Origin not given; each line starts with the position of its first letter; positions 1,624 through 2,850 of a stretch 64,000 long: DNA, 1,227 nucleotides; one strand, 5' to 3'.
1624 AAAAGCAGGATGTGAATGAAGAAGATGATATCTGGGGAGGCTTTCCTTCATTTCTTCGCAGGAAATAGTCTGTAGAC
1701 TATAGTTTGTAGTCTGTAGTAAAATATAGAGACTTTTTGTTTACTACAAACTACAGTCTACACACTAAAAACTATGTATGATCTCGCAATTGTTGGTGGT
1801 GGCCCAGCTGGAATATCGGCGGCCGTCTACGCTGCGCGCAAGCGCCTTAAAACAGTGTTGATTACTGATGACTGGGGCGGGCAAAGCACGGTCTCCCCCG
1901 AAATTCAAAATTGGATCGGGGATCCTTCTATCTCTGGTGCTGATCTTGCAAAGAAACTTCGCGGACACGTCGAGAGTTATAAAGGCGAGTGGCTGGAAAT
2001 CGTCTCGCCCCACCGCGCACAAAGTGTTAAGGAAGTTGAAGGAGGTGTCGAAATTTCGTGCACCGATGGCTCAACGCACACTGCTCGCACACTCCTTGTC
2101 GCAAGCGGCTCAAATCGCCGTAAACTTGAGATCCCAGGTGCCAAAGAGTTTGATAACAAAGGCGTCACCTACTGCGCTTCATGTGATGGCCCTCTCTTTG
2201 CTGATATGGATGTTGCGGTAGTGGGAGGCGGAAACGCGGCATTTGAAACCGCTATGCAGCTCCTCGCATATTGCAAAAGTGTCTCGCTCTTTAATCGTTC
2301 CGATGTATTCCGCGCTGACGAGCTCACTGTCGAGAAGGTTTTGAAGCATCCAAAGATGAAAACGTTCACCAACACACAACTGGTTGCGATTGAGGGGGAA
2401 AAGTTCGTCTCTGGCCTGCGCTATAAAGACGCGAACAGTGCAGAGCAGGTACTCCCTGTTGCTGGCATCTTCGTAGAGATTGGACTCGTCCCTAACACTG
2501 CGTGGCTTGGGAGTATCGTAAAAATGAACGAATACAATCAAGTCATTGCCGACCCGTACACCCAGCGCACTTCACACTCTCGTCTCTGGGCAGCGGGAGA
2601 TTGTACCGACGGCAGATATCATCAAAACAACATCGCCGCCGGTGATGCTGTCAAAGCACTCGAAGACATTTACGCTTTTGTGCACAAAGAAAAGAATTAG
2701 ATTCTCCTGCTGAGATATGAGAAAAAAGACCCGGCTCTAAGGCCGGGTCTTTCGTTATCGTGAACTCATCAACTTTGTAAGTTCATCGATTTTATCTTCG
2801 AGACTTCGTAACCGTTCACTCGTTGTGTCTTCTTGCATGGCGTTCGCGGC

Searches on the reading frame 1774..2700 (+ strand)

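Call 107: search_protein_families(library=pfam, proteins=[window:1774-2700:+], max_evalue=0.001)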
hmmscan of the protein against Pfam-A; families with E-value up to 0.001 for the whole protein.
window:1774-2700:+ (308 aa): 12 families
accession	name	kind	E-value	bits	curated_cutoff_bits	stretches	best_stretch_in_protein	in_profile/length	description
PF07992.20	Pyr_redox_2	-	8.1e-43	147.3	26.1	1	2-289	1-288/291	Pyridine nucleotide-disulphide oxidoreductase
PF13738.12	Pyr_redox_3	-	2.9e-20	73.2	30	1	48-275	73-305/305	Pyridine nucleotide-disulphide oxidoreductase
PF00070.33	Pyr_redox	-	1.2e-10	42.2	22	1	147-215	2-77/82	Pyridine nucleotide-disulphide oxidoreductase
PF12831.13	FAD_oxidored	-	3.6e-10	40.1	27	1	3-64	1-70/416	FAD dependent oxidoreductase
PF01134.28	GIDA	-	1.2e-07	31.5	22.1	1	3-33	1-31/391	Glucose inhibited division protein A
PF03486.20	HI0933_like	-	1.7e-06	28.1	50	0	3-30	2-29/244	HI0933-like protein Rossmann domain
PF01266.30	DAO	-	2.2e-06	27.9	27.9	1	3-38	1-39/353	FAD dependent oxidoreductase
PF00890.30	FAD_binding_2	-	2.7e-06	27.3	20.4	1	3-33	1-31/414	FAD binding domain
PF01946.23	Thi4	-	1.3e-05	25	26.2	0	3-31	19-48/235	Thi4 family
PF05834.18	Lycopene_cycl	-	1.8e-05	24.5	23.4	0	3-30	1-30/380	Lycopene cyclase protein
PF13450.12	NAD_binding_8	-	0.00012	22.7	21.9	0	6-37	1-34/68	NAD(P)-binding Rossmann-like domain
PF13454.12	NAD_binding_9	-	0.00089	19.7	21.8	0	5-23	1-19/155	FAD-NAD(P)-binding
